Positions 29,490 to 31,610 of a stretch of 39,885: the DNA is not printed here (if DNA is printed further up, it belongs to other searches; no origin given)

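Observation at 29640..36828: Three paralogous secreted beta-helix proteins embedded between the pilus ATPase and platform genes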

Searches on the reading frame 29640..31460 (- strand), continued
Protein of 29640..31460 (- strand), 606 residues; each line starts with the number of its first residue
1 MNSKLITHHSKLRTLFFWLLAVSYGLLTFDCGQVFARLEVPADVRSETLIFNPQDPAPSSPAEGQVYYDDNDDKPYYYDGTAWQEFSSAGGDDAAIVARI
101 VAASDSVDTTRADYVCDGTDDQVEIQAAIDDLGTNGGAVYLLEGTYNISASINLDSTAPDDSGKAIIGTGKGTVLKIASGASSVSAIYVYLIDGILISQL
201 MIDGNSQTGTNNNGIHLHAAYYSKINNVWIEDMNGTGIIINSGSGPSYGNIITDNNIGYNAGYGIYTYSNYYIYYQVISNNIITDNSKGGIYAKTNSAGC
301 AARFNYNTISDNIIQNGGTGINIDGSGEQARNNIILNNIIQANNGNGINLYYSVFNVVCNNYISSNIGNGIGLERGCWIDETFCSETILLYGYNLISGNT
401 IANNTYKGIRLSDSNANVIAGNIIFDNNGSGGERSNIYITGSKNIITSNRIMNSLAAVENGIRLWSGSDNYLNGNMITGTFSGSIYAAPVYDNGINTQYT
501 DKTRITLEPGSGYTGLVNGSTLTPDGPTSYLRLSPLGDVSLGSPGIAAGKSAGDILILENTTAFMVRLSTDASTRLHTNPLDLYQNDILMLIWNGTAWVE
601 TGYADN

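Call 16: find_encoding_contigs(protein=P0008, flank=10000, max_places=2)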
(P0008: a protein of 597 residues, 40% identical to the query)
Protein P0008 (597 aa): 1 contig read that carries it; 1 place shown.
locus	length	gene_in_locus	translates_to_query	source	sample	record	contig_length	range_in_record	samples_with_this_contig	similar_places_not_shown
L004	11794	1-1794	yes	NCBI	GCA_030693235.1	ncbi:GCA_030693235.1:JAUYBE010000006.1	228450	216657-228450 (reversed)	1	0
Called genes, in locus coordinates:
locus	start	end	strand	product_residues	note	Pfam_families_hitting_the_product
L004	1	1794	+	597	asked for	PF05048:NosD, PF13229:Beta_helix, PF05048:NosD, PF25692:Phage_depo_C (weak)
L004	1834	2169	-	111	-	PF01797:Y1_Tnp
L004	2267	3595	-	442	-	-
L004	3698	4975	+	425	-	PF00275:EPSP_synthase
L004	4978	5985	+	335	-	PF06723:MreB_Mbl, PF00012:HSP70, PF14450:FtsA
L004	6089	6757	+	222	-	PF13177:DNA_pol3_delta2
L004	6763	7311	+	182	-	PF01765:RRF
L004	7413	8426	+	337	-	PF02163:Peptidase_M50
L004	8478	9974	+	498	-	PF00749:tRNA-synt_1c, PF19269:Anticodon_2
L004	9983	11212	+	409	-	PF01551:Peptidase_M23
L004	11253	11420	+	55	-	-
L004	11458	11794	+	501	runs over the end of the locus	PF01225:Mur_ligase, PF08245:Mur_ligase_M, PF02875:Mur_ligase_C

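Call 17: find_encoding_contigs(protein=P0048, flank=10000, max_places=2)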
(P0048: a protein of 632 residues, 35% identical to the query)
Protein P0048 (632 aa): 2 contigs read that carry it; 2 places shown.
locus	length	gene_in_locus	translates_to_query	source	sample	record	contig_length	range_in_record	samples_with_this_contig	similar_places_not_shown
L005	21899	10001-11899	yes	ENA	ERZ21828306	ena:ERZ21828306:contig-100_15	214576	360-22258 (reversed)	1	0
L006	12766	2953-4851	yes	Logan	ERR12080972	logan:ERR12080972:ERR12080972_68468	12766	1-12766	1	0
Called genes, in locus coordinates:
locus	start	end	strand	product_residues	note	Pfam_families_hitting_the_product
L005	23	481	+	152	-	PF05157:MshEN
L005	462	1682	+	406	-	PF00437:T2SSE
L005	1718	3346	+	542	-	PF05157:MshEN, PF00437:T2SSE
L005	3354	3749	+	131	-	PF05635:23S_rRNA_IVP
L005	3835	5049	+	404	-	PF28597:T2SSF_N (weak), PF00482:T2SSF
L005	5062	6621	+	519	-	PF13415:Beta-prop_FBX42, PF24681:Kelch_KLHDC2_KLHL20_DRC7, PF25210:Kelch_FKB95 (faint), PF01344:Kelch_1 (weak), PF13415:Beta-prop_FBX42, PF24681:Kelch_KLHDC2_KLHL20_DRC7, PF24981:Beta-prop_ATRN-LZTR1 (weak), PF01344:Kelch_1 (weak), +1 more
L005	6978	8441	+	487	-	PF25210:Kelch_FKB95 (faint), PF24681:Kelch_KLHDC2_KLHL20_DRC7, PF07646:Kelch_2 (faint), PF13415:Beta-prop_FBX42, PF24681:Kelch_KLHDC2_KLHL20_DRC7, PF24981:Beta-prop_ATRN-LZTR1 (weak), PF01344:Kelch_1 (weak)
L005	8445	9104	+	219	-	PF07963:N_methyl (faint)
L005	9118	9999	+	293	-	-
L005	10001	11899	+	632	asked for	PF13229:Beta_helix, PF05048:NosD (weak), PF13229:Beta_helix (weak)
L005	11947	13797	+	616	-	PF05048:NosD (weak), PF13229:Beta_helix, PF25692:Phage_depo_C (weak)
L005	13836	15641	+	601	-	PF05048:NosD, PF13229:Beta_helix (weak), PF05048:NosD, PF13229:Beta_helix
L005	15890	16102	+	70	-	PF13411:MerR_1 (weak)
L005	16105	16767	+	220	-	-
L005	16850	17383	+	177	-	PF04350:PilO (weak)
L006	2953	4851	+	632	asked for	PF13229:Beta_helix, PF05048:NosD (weak), PF13229:Beta_helix (weak)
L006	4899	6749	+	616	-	PF05048:NosD (weak), PF13229:Beta_helix, PF25692:Phage_depo_C (weak)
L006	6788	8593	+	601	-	PF05048:NosD, PF13229:Beta_helix (weak), PF05048:NosD, PF13229:Beta_helix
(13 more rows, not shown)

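Call 20: search_solved_structures(query=A2, max_evalue=1, show_alignments=2)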
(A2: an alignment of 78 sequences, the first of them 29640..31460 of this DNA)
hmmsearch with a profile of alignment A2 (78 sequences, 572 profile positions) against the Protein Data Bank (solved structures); distinct sequences matched with E-value up to 1: 36.
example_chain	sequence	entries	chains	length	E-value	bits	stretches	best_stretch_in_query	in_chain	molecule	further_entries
5lw3_A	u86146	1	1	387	2.6e-22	82.2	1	111-444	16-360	Poly(beta-D-mannuronate) C5 epimerase 6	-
2pyg_A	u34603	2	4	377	1.3e-20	76.6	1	111-443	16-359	Poly(beta-D-mannuronate) C5 epimerase 4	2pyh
7o0y_A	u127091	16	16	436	5.2e-17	64.7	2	227-391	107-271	Probable ABC transporter binding protein NosD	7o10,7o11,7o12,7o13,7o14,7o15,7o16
8xfq_A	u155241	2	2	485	4e-16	61.8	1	111-385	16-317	mannuronan 5-epimerase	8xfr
8ja4_A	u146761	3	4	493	4.4e-16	61.6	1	111-385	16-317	mannuronan 5-epimerase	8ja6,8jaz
4nk8_A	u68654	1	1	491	6.6e-16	61.1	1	239-399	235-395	Poly(beta-D-mannuronate) C5 epimerase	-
4nk6_A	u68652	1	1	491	7.8e-16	60.8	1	239-399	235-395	Poly(beta-D-mannuronate) C5 epimerase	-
4ozz_A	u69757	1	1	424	1e-15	60.4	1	240-399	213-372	Poly(beta-D-mannuronate) C5 epimerase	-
4ozy_A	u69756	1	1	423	1.2e-15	60.2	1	237-399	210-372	Poly(beta-D-mannuronate) C5 epimerase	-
9rx2_A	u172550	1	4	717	6.6e-14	54.5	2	227-435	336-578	Parallel beta-helix repeat protein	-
5zru_A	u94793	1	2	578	8.3e-11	44.2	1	109-421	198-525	Alpha-1,3-glucanase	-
7c7d_A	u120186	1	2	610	7.5e-08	34.5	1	116-328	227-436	alpha-1,3-glucanase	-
8hsn_A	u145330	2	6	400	1.5e-07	33.5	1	254-421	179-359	Fructotransferase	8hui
6k0m_A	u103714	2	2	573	5.2e-07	31.7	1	116-426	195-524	Alpha-1,3-glucanase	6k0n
6k0s_A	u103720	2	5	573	5.8e-07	31.5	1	116-426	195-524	Alpha-1,3-glucanase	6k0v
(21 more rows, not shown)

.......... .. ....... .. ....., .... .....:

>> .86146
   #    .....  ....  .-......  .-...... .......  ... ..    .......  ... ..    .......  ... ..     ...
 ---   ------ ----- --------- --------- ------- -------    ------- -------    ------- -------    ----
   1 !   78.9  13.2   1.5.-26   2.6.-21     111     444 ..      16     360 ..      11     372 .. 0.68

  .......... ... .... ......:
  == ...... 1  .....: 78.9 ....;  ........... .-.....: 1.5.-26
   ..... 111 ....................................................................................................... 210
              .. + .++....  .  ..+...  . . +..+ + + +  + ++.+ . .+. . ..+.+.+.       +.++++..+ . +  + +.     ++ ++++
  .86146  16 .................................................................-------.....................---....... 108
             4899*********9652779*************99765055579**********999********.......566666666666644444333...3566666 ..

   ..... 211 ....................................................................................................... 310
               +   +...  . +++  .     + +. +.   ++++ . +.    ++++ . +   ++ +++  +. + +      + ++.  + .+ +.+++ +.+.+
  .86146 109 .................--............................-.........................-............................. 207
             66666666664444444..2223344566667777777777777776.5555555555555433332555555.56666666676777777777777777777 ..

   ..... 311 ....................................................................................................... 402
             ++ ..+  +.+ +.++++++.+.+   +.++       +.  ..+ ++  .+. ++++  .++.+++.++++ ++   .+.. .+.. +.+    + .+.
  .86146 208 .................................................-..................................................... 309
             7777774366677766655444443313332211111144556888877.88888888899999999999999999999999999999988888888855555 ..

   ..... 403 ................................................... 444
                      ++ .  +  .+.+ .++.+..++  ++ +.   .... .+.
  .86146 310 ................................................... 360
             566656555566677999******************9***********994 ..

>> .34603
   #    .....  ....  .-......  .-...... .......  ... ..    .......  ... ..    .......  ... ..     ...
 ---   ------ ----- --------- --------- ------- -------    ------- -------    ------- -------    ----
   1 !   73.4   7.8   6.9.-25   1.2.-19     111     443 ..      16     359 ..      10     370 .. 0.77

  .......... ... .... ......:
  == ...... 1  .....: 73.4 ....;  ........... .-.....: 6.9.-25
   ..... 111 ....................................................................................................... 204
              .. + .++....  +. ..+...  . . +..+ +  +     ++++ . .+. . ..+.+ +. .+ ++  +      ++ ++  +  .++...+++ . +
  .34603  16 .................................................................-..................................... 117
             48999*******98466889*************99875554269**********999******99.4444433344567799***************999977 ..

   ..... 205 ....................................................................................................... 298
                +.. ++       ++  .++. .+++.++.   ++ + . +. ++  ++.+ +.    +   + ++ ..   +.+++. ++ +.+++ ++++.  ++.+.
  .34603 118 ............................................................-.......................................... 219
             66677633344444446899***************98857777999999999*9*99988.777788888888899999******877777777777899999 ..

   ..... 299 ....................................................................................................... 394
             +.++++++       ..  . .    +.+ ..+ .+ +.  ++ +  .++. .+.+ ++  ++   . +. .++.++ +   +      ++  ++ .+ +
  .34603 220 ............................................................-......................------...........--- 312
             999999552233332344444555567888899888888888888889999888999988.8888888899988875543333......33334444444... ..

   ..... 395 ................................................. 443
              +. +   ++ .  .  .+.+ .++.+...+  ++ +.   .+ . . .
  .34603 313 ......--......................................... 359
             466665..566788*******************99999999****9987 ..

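Call 21: find_related_loci(query=A2, collection=genome_contigs, flank=10000)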
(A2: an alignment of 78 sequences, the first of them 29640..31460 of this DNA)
Query A2 (606 aa) in genome_contigs; peptide patterns used: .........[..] (x = any residue, [..] = any of these).
25 stretches matched a pattern; 16 encode a relative of the query (tblastn E <= 1e-3); 15 distinct loci.
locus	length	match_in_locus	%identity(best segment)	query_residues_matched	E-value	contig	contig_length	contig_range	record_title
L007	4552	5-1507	49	73-606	9e-119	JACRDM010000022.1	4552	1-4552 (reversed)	MAG: Elusimicrobia bacterium isolate NC_groundwater_1672_Pr3_B-0.1um_44_11 SR-2_scaffold_141_516028, whole genome shotgu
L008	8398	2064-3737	38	36-606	1e-76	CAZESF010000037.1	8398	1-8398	MAG TPA_asm: uncultured Planctomycetia bacterium isolate binchicken_co6_243 genome assembly, contig: NODE_10846_length_8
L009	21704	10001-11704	38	49-606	9e-76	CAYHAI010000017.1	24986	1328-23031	MAG TPA_asm: uncultured Planctomycetales bacterium isolate ERP119294_co2_437 genome assembly, contig: k141_2829886, whol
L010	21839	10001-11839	36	15-606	9e-66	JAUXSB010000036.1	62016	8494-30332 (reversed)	MAG: Candidatus Omnitrophota bacterium isolate C12_metabat.bin.33_sub C12_k141_135252, whole genome shotgun sequence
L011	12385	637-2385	32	8-606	4e-63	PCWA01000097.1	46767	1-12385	MAG: Candidatus Omnitrophica bacterium CG11_big_fil_rev_8_21_14_0_20_42_13 CG11_8_21_14_0.20_scaffold_306_c, whole genom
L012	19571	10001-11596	33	38-606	3e-65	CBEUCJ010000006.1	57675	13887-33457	MAG TPA_asm: uncultured bacterium isolate SRR24791474_binner13_Refined_30 genome assembly, contig: ERZ25515408.121, whol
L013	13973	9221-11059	31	4-606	2e-59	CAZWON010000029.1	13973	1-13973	MAG TPA_asm: uncultured Planctomycetia bacterium isolate binchicken_co184_256 genome assembly, contig: NODE_8075_length_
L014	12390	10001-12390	31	16-606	1e-50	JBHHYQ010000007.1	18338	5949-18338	MAG: Candidatus Omnitrophota bacterium isolate Maj_2_bin.4 NODE_1540_length_18338_cov_5.286003, whole genome shotgun seq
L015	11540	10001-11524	33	5-508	1e-46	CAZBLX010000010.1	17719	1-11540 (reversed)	MAG TPA_asm: uncultured Planctomycetia bacterium isolate binchicken_co6_478 genome assembly, contig: NODE_3287_length_17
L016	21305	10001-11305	31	58-512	8e-24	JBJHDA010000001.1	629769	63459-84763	MAG: Candidatus Saccharibacteria bacterium isolate SF2967_J5348.maxbin.007_sub NODE_1_length_629769_cov_10.445477, whole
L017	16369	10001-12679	29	47-502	2e-25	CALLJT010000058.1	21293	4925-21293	MAG: Candidatus Saccharimonadia bacterium isolate L1_Bin_Bin_167_sub_1 genome assembly, contig: c_000001845454, whole ge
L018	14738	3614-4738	30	42-426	2e-19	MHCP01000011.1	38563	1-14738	MAG: Candidatus Woykebacteria bacterium RBG_13_40_15 RBG_13_scaffold_246, whole genome shotgun sequence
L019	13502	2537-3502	31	58-430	3e-18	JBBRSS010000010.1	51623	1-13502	MAG: Candidatus Saccharimonadia bacterium isolate La2_metabat2.113 La2_metabat2.113_K_2410124L51623_cov_28.9920, whole g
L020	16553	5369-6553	29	100-511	1e-14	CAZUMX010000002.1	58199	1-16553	MAG TPA_asm: uncultured Candidatus Saccharibacteria bacterium isolate SRP278252_co2_168 genome assembly, contig: NODE_85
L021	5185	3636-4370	30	87-363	2e-7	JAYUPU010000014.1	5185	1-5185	MAG: bacterium isolate GL109_DN_metabinner_7 GL109_DN_metabinner_7_13, whole genome shotgun sequence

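Call 31: predict_structure(alignment_id=A2)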
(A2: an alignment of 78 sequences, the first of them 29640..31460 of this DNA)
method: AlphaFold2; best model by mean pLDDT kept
length: 606 residues; sequences in the alignment: 78
mean_pLDDT: 87.2   pTM: 0.77
mean pLDDT of the five models: 87.2, 86.9, 86.2, 85.9, 85.6
residues with pLDDT >= 90: 407; 70-90: 105; 50-70: 55; < 50: 39
segments of 3 or more residues with pLDDT < 50: 1-8, 29-47, 89-92, 378-380, 484-486
pLDDT, mean of each block of 10 residues (from residue 1): 43 73 59 40 49 85 86 86 72 66 97 96 98 92 98 96 97 98 98 97 97 98 98 98 94 99 95 96 98 81 90 98 84 97 98 95 98 71 55 94 96 95 89 85 96 84 93 90 63 87 63 85 80 95 92 91 96 94 97 96 94
secondary structure, 60 per line:
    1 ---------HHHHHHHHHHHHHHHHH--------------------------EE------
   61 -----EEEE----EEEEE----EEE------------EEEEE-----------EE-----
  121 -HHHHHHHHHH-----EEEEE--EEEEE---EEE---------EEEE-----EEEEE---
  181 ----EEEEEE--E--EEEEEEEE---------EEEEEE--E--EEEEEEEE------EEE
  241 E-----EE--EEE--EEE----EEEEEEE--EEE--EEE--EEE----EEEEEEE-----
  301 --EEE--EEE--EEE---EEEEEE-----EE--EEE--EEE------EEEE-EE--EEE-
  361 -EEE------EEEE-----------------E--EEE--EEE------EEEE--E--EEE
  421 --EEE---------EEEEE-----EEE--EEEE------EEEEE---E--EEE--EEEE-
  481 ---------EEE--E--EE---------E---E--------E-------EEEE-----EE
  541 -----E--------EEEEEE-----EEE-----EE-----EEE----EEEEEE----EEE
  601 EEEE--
elements in order: H10-26 E66-69 E74-78 E83-85 E98-102 H122-131 E137-141 E144-148 E152-154 E164-167 E173-177 E185-190 E196-203 E213-218 E224-231 E238-241 E251-253 E256-258 E263-269 E272-274 E277-279 E282-284 E289-295 E303-305 E308-310 E313-315 E319-324 E334-336 E339-341 E348-351 E357-359 E362-364 E371-374 E395-397 E400-402 E409-412 E418-420 E423-425 E435-439 E445-447 E450-453 E460-464 E471-473 E476-479 E490-492 E530-533 E555-560 E566-568 E581-583 E588-593 E598-604

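Call 34: fold_search(model_id=the predicted structure, library=pdb)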
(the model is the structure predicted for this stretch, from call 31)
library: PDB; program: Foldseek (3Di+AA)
matches with E <= 10: 466; with E <= 0.001: 206
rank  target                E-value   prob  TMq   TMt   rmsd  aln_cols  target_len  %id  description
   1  5lw3                  1.9e-10  1.00  0.42  0.64   6.8       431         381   17  Azotobacter vinelandii Mannuronan C-5 epimerase AlgE6 A-module (released 2017-10-25)
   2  2pyg_A                3.3e-10  1.00  0.44  0.69   5.3       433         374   18  Azotobacter vinelandii Mannuronan C-5 epimerase AlgE4 A-module (released 2008-05-27)
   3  2pyg_B                9.8e-10  1.00  0.44  0.68   5.4       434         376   19  Azotobacter vinelandii Mannuronan C-5 epimerase AlgE4 A-module (released 2008-05-27)
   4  2pyh_B                1.6e-09  1.00  0.43  0.68   7.3       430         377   19  Azotobacter vinelandii Mannuronan C-5 epimerase AlgE4 A-module complexed with mannuronan trisaccharide (released 2008-05-27)
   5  8jaz_A                2.1e-09  1.00  0.36  0.45  12.5       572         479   15  Structure of the alginate epimerase/lyase complexed with di-mannuronic acid (released 2024-05-08)
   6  8ja4                  3.1e-09  1.00  0.41  0.51  13.4       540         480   16  Structure of the alginate epimerase/lyase (released 2024-05-08)
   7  9ozd_A                9.6e-09  1.00  0.36  0.56   9.1       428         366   15  Crystal structure of the polysaccharide lyase RbmB from Vibrio cholerae bound to Vibrio Polysaccharide (released 2026-03-11)
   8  2pyh_A                1.4e-08  1.00  0.43  0.67   5.5       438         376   19  Azotobacter vinelandii Mannuronan C-5 epimerase AlgE4 A-module complexed with mannuronan trisaccharide (released 2008-05-27)
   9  9ozl_C                2.1e-08  1.00  0.37  0.59   6.8       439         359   15  Crystal structure of the polysaccharide lyase RbmB from Vibrio cholerae (released 2026-03-11)
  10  9ozl_B                5.1e-08  1.00  0.30  0.49  10.3       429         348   14  Crystal structure of the polysaccharide lyase RbmB from Vibrio cholerae (released 2026-03-11)
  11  9ozl_D                6.6e-08  1.00  0.34  0.54   9.6       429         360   14  Crystal structure of the polysaccharide lyase RbmB from Vibrio cholerae (released 2026-03-11)
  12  6f7d                  7.9e-08  1.00  0.40  0.44   7.7       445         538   17  Crystal structure of Dettilon tailspike protein (gp208) (released 2018-12-19)
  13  9ozd_C                9.1e-08  1.00  0.33  0.52  10.2       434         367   14  Crystal structure of the polysaccharide lyase RbmB from Vibrio cholerae bound to Vibrio Polysaccharide (released 2026-03-11)
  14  9ozd_B                9.5e-08  1.00  0.31  0.47  10.9       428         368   14  Crystal structure of the polysaccharide lyase RbmB from Vibrio cholerae bound to Vibrio Polysaccharide (released 2026-03-11)
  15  9j4l_A                1.1e-07  1.00  0.41  0.59   9.8       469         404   14  Crystal structure of GH9l Inulin fructotransferases (IFTase) (released 2024-09-04)
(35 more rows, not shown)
